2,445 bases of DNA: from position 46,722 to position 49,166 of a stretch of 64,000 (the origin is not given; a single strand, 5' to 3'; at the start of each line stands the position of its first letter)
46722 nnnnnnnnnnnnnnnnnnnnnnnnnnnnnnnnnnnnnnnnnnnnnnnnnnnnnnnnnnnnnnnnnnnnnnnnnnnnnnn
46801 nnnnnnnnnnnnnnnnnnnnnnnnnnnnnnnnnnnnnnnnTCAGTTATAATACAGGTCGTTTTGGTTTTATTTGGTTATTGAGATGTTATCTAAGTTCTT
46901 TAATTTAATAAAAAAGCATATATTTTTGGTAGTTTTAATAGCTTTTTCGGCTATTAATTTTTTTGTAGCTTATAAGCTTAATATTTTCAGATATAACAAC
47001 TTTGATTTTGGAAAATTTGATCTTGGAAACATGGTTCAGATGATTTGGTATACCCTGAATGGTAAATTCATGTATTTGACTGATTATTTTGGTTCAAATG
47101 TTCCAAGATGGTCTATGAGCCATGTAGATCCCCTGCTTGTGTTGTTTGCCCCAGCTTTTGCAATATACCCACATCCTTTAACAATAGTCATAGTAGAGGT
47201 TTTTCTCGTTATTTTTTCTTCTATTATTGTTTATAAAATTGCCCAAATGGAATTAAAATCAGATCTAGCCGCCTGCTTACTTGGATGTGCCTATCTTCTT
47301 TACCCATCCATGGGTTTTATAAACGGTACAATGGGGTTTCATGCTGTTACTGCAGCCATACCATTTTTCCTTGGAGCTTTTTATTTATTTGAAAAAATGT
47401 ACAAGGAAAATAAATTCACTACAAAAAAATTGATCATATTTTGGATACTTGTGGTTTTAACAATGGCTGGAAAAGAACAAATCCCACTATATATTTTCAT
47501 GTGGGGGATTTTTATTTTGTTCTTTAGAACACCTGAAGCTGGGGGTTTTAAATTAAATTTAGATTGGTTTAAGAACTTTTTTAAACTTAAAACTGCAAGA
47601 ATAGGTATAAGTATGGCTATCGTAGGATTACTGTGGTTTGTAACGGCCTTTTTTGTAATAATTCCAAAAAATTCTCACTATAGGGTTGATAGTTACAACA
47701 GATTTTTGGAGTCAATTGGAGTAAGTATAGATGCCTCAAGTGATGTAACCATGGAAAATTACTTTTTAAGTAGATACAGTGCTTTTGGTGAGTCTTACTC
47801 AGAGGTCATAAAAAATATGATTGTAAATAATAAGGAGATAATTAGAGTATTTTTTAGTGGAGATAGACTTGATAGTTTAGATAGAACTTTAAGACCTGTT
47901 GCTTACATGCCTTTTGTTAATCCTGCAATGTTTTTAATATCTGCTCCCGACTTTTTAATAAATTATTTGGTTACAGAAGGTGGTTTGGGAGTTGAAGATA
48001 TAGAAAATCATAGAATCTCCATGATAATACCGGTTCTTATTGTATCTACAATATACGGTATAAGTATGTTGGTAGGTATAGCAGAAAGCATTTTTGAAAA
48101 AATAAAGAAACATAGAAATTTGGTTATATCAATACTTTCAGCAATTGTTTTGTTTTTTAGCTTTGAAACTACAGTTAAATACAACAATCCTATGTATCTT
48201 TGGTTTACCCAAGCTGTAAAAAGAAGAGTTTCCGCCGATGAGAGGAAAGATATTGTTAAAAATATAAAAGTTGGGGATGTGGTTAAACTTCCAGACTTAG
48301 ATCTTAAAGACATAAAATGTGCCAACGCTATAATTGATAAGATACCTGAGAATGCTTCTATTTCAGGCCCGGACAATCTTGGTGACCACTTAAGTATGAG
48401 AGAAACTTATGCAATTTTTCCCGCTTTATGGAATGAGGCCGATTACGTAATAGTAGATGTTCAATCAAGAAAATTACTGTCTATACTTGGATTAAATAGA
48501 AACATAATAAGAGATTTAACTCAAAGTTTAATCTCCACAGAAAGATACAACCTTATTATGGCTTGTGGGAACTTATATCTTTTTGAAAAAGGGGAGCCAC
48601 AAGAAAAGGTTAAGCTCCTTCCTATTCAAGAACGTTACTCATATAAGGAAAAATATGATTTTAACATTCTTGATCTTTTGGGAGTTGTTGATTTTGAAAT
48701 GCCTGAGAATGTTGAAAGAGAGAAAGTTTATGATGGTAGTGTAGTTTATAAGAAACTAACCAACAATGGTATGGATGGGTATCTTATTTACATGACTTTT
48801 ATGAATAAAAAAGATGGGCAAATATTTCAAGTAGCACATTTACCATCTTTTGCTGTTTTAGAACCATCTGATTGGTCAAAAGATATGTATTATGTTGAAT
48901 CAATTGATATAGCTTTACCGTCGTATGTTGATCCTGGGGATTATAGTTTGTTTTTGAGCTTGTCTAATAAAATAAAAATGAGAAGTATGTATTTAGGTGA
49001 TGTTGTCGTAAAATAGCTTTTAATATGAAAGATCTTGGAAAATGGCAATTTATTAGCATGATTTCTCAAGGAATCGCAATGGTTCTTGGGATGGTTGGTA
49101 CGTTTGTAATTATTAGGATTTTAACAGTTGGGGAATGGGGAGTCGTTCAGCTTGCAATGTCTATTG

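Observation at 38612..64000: Roughly 25-kb uninterrupted plus-strand glycosylation/cell-envelope island directly downstream of adk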

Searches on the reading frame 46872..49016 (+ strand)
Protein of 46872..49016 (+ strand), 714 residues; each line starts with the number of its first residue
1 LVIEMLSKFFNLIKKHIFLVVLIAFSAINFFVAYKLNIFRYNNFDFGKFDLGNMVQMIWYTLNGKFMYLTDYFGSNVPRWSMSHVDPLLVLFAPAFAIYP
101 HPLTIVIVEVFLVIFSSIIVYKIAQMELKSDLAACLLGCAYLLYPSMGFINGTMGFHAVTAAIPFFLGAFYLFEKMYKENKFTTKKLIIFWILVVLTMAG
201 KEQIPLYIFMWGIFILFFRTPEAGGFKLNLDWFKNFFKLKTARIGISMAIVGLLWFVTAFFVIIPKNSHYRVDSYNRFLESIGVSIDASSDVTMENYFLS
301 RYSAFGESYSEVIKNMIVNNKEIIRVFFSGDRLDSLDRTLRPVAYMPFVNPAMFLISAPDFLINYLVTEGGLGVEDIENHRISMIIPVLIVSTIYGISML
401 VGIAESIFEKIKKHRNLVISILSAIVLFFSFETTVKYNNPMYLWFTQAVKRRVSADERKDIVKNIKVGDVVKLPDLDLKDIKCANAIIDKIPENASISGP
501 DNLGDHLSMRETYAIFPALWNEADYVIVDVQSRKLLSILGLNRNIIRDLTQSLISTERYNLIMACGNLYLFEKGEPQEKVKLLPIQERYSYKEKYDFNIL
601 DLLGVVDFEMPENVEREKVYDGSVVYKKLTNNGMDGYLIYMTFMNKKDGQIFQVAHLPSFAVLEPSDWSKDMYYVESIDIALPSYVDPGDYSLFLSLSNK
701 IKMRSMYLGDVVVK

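Call 5: search_protein_families(library=pfam, proteins=[window:46872-49016:+], max_evalue=0.01)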
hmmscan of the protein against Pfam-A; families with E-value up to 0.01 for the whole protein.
window:46872-49016:+ (714 aa): 1 family
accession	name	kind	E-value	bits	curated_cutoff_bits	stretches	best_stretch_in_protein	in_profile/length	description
PF09852.15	DUF2079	-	1.5e-33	117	28.2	1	41-538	2-431/459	Predicted membrane protein (DUF2079)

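Call 16: search_protein_families(library=ncbifam, proteins=[window:46872-49016:+], max_evalue=0.001)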
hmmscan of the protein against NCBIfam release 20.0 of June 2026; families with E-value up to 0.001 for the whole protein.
window:46872-49016:+ (714 aa): 0 families

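Call 19: find_homologous_proteins(query=window:46872-49016:+)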
Query window:46872-49016:+ (714 aa): 425 proteins with E <= 0.001 among 8000 candidates; the best 120 are listed.
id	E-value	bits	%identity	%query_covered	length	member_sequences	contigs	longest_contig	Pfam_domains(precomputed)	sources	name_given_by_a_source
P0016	0.0e+0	1570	99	99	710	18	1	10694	PF09852.16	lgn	-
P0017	0.0e+0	1232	75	99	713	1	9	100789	PF09852.16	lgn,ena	-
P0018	0.0e+0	1189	72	99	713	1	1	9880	PF09852.16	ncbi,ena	-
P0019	0.0e+0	1187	72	99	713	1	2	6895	PF09852.16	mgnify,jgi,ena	mgnify:CR=1 FL=1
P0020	0.0e+0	1186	72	99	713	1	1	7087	PF09852.16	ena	-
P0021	0.0e+0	1186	72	98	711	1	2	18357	PF09852.16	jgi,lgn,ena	jgi:uncharacterized membrane protein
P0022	0.0e+0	1185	72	100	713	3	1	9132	PF09852.16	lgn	-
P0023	0.0e+0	1182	72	99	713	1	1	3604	PF09852.16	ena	-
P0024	0.0e+0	1180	70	98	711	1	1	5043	PF09852.16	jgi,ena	-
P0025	0.0e+0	1177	71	98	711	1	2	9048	PF09852.16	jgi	-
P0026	0.0e+0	1176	70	98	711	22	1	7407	PF09852.16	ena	-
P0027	0.0e+0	1176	71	98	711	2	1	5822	PF09852.16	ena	-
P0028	0.0e+0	1174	71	100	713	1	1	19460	PF09852.16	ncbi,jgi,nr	ncbi:DUF2079 domain-containing protein [Patescibacteria group bacterium]|nr:DUF2079 domain-containin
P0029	0.0e+0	1172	70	99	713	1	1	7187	PF09852.16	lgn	-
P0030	0.0e+0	1167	71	98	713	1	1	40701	PF09852.16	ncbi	-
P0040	0.0e+0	1013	61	98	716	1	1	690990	PF09852.16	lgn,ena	-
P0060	3.4e-241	821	51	98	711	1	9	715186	PF09852.16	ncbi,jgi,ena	-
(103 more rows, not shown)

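Call 20: find_encoding_contigs(protein=P0017, flank=10000, max_places=1)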
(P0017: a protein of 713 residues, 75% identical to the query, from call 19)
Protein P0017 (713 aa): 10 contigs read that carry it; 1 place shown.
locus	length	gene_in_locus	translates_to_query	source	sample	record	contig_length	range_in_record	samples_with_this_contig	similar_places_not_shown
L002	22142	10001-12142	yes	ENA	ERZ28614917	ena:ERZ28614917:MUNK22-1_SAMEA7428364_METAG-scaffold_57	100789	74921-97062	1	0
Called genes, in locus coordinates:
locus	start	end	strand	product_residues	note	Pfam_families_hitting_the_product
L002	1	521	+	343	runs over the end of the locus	PF00188:CAP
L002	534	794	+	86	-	-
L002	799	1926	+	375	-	PF00535:Glycos_transf_2, PF04138:GtrA_DPMS_TM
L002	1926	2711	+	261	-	PF00535:Glycos_transf_2, PF10111:Glyco_tranf_2_2 (weak), PF13641:Glyco_tranf_2_3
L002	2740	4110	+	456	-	PF02826:2-Hacid_dh_C (faint), PF03721:UDPG_MGDP_dh_N, PF00984:UDPG_MGDP_dh, PF03720:UDPG_MGDP_dh_C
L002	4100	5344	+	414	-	PF00534:Glycos_transf_1, PF13692:Glyco_trans_1_4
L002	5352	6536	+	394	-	PF20706:GT4-conflict (faint), PF13439:Glyco_transf_4, PF13579:Glyco_trans_4_4, PF00534:Glycos_transf_1, PF13692:Glyco_trans_1_4, PF13524:Glyco_trans_1_2 (faint)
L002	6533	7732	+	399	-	PF08323:Glyco_transf_5 (faint), PF13439:Glyco_transf_4, PF13579:Glyco_trans_4_4, PF00534:Glycos_transf_1, PF13692:Glyco_trans_1_4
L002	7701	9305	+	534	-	-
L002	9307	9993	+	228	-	PF00535:Glycos_transf_2, PF10111:Glyco_tranf_2_2 (weak), PF13641:Glyco_tranf_2_3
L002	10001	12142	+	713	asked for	PF09852:DUF2079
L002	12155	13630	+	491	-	PF01943:Polysacc_synt, PF13440:Polysacc_synt_3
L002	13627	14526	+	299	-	PF03706:LPG_synthase_TM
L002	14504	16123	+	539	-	-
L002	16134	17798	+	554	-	PF02366:PMT, PF02516:STT3 (weak), PF13231:PMT_2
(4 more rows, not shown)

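Call 21: find_encoding_contigs(protein=P0040, flank=10000, max_places=1)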
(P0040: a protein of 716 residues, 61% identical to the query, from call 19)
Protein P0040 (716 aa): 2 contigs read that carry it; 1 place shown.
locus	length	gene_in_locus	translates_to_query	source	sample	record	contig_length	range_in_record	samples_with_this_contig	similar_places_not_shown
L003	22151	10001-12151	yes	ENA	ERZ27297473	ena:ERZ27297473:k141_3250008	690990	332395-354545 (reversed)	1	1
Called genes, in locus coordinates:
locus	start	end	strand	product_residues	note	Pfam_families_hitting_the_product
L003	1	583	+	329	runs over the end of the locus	PF00188:CAP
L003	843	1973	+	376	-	PF00535:Glycos_transf_2, PF04138:GtrA_DPMS_TM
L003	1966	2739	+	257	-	PF00535:Glycos_transf_2, PF10111:Glyco_tranf_2_2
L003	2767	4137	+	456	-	PF03721:UDPG_MGDP_dh_N, PF00984:UDPG_MGDP_dh, PF03720:UDPG_MGDP_dh_C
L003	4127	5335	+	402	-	PF00534:Glycos_transf_1, PF13692:Glyco_trans_1_4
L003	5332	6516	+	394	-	PF20706:GT4-conflict (faint), PF13439:Glyco_transf_4, PF13579:Glyco_trans_4_4, PF00534:Glycos_transf_1, PF13692:Glyco_trans_1_4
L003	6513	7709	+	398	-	PF13439:Glyco_transf_4, PF13579:Glyco_trans_4_4, PF00534:Glycos_transf_1, PF13692:Glyco_trans_1_4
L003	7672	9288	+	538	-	-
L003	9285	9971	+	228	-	PF00535:Glycos_transf_2, PF10111:Glyco_tranf_2_2 (weak), PF13641:Glyco_tranf_2_3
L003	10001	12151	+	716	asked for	PF09852:DUF2079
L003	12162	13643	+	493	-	PF01943:Polysacc_synt, PF13440:Polysacc_synt_3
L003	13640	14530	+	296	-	PF03706:LPG_synthase_TM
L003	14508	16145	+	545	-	PF13231:PMT_2 (weak)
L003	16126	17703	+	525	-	PF02366:PMT, PF13231:PMT_2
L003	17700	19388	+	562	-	PF02366:PMT (weak), PF13231:PMT_2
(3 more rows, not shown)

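Call 22: find_encoding_contigs(protein=P0060, flank=10000, max_places=1)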
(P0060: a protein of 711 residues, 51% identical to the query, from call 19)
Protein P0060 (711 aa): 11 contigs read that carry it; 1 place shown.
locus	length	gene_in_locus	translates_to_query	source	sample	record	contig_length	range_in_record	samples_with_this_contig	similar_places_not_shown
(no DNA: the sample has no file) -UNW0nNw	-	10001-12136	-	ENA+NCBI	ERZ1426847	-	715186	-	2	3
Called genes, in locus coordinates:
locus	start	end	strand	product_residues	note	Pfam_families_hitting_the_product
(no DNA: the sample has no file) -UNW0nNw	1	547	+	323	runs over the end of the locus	PF00188:CAP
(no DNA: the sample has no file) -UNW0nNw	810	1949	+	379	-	PF00535:Glycos_transf_2, PF04138:GtrA_DPMS_TM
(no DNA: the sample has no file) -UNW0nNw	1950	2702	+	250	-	PF00535:Glycos_transf_2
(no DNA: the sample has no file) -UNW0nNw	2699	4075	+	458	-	PF02826:2-Hacid_dh_C (faint), PF03721:UDPG_MGDP_dh_N, PF00984:UDPG_MGDP_dh, PF03720:UDPG_MGDP_dh_C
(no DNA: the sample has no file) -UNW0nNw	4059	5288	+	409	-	PF00534:Glycos_transf_1, PF13692:Glyco_trans_1_4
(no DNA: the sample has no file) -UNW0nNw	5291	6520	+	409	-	PF20706:GT4-conflict (faint), PF13439:Glyco_transf_4, PF13579:Glyco_trans_4_4 (weak), PF00534:Glycos_transf_1, PF13692:Glyco_trans_1_4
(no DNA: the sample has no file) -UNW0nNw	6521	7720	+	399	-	PF13439:Glyco_transf_4, PF13579:Glyco_trans_4_4, PF00534:Glycos_transf_1, PF13692:Glyco_trans_1_4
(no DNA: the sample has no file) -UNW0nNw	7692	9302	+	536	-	-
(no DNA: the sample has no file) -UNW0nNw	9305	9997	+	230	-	PF00535:Glycos_transf_2, PF10111:Glyco_tranf_2_2, PF13641:Glyco_tranf_2_3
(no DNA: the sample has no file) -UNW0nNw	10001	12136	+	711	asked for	PF09852:DUF2079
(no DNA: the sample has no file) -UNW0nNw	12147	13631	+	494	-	PF01943:Polysacc_synt, PF13440:Polysacc_synt_3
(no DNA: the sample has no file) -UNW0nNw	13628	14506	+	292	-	PF03706:LPG_synthase_TM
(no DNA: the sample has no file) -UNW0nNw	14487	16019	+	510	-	PF13231:PMT_2 (weak)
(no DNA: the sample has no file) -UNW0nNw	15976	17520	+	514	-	PF02366:PMT, PF13231:PMT_2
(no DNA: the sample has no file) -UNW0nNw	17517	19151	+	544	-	PF13231:PMT_2 (weak)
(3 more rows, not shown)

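Call 40: predict_structure(alignment_id=A2)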
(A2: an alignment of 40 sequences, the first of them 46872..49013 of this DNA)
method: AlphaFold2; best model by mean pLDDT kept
length: 714 residues; sequences in the alignment: 40
mean_pLDDT: 87.7   pTM: 0.85
mean pLDDT of the five models: 87.7, 85.0, 84.9, 83.4, 82.1
residues with pLDDT >= 90: 389; 70-90: 276; 50-70: 37; < 50: 12
segments of 3 or more residues with pLDDT < 50: 451-460
pLDDT, mean of each block of 10 residues (from residue 1): 77 87 96 91 85 93 93 88 86 94 94 97 97 97 93 88 97 96 96 96 93 93 79 87 95 92 88 87 64 66 79 86 85 90 96 92 81 78 91 97 89 91 97 92 71 41 80 83 92 92 91 88 91 70 79 88 91 79 80 91 92 92 92 85 90 89 88 91 92 92 91 94
secondary structure, 60 per line:
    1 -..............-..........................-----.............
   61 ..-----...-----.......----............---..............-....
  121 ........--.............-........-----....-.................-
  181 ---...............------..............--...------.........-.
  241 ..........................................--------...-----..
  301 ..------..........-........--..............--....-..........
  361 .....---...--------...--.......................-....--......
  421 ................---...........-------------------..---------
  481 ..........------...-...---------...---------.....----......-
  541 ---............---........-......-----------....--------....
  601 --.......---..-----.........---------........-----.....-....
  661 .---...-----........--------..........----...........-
elements in order (helices of 4 or more, strands of 3 or more residues): H2-15 H17-42 H48-62 E68-70 E76-78 H79-82 H87-98 H102-115 H117-128 H131-143 H145-152 H158-161 H163-179 H184-198 H205-218 H230-238 H240-282 H299-302 H309-318 H320-327 H330-343 H346-349 H351-365 H385-407 H409-412 H415-436 H440-450 H481-490 E497-499 E513-515 E525-529 H534-539 H544-555 E559-566 E568-573 E585-588 E597-600 E603-609 E620-628 E638-645 E651-655 H657-661 E673-680 E689-698 E703-713

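Call 43: fold_search(model_id=the predicted structure, library=pdb)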
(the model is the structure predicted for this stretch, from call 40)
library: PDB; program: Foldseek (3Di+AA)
matches with E <= 10: 1739; with E <= 0.001: 11
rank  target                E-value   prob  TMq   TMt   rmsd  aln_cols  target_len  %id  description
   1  3wak                  3.1e-07  1.00  0.42  0.36  16.5       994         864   10  Crystal structure of the Archaeoglobus fulgidus oligosaccharyltransferase (O29867_ARCFU) in the apo form (released 2013-10-30)
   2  8b6l_I                2.1e-06  1.00  0.41  0.42  15.8       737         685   10  Subtomogram average of the human Sec61-TRAP-OSTA-translocon (released 2022-12-07)
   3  8pn9_A                3.5e-06  1.00  0.40  0.43  14.3       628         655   12  Structure of human oligosaccharyltransferase OST-A complex bound to NGI-1 (released 2024-05-08)
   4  9n9j_I                4.6e-06  1.00  0.42  0.43  15.0       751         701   10  Structure of a GRP94 folding intermediate engaged with a CCDC134- and FKBP11-bound secretory translocon (released 2025-11-19)
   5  5gmy_A                6.8e-06  1.00  0.40  0.35  18.1       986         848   10  Crystal structure of the Archaeoglobus fulgidus oligosaccharyltransferase (O29867_ARCFU) tethered with an acceptor pep (released 2017-02-01)
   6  6ftg_5                1.1e-05  1.00  0.39  0.42  13.6       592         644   14  Subtomogram average of OST-containing ribosome-translocon complexes from canine rough microsomal membranes (released 2018-03-21)
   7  6s7o_A                1.4e-05  1.00  0.41  0.44  14.9       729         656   12  Cryo-EM structure of human oligosaccharyltransferase complex OST-A (released 2019-12-18)
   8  7zlh_A                2.2e-05  1.00  0.38  0.40  13.5       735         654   11  Cryo-EM structure of C-mannosyltransferase CeDPY19, in apo state, bound to CMT2-Fab and anti-Fab nanobody (released 2023-01-11)
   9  7zlg_A                2.5e-05  1.00  0.37  0.39  15.5       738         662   11  Cryo-EM structure of C-mannosyltransferase CeDPY19, in complex with acceptor peptide and bound to CMT2-Fab and anti-Fa (released 2023-01-11)
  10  7zli_A                3.1e-05  1.00  0.42  0.45  13.3       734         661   11  Cryo-EM structure of C-mannosyltransferase CeDPY19, in complex with Dol25-P-Man and bound to CMT2-Fab and anti-Fab nan (released 2023-01-11)
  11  8agb_A                1.2e-04  1.00  0.40  0.44  12.7       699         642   11  Structure of yeast oligosaccharylransferase complex with lipid-linked oligosaccharide bound (released 2022-12-07)
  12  7bvc_B                2.1e-03  0.99  0.30  0.22  19.3       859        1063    9  Cryo-EM structure of Mycobacterium smegmatis arabinosyltransferase EmbA-EmbB-AcpM2 in complex with ethambutol (released 2020-04-29)
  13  6gxc_A                2.2e-03  1.00  0.37  0.38  10.9       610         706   10  Bacterial oligosaccharyltransferase PglB in complex with an inhibitory peptide and a reactive lipid-linked oligosaccha (released 2018-11-14)
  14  2r5o_B                3.1e-03  1.00  0.12  0.43   5.1       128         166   16  Crystal structure of the C-terminal domain of wzt (released 2007-12-25)
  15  5kwy_D                3.3e-03  1.00  0.13  0.58   5.9       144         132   12  Structure of human NPC1 middle lumenal domain bound to NPC2 (released 2016-08-24)
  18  2r5o_A                5.8e-03  1.00  0.13  0.48   3.9       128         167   16  Crystal structure of the C-terminal domain of wzt (released 2007-12-25)
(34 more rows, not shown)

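Call 56: search_protein_families(library=pfam, alignment_id=A6, max_evalue=0.1)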
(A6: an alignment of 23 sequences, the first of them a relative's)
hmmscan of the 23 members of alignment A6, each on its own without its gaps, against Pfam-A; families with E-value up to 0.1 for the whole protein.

A. member 1, L002:7701-9302:+ (534 aa): 1 family
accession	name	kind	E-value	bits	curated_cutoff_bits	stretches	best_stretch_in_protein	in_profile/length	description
PF13231.12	PMT_2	-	4.5e-07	30.6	26.1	1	66-214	10-154/160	Dolichyl-phosphate-mannose-protein mannosyltransferase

B. families by the number of members that match (of 23 scanned): 8 families
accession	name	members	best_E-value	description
PF13231.12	PMT_2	20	1.3e-10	Dolichyl-phosphate-mannose-protein mannosyltransferase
PF02366.24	PMT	3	4.5e-08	Dolichyl-phosphate-mannose-protein mannosyltransferase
PF19484.4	DUF6020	1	0.00045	Family of unknown function (DUF6020)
PF13567.11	DUF4131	1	0.0045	Domain of unknown function (DUF4131)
PF12420.13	DUF3671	1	0.024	Fam-L, Fam-M like protein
PF23019.1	DUF7033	1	0.034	Family of unknown function (DUF7033)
PF19332.4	RNF180_C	1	0.056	E3 ubiquitin-protein ligase RNF180 C-terminus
PF04366.17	Ysc84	1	0.091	Las17-binding protein actin regulator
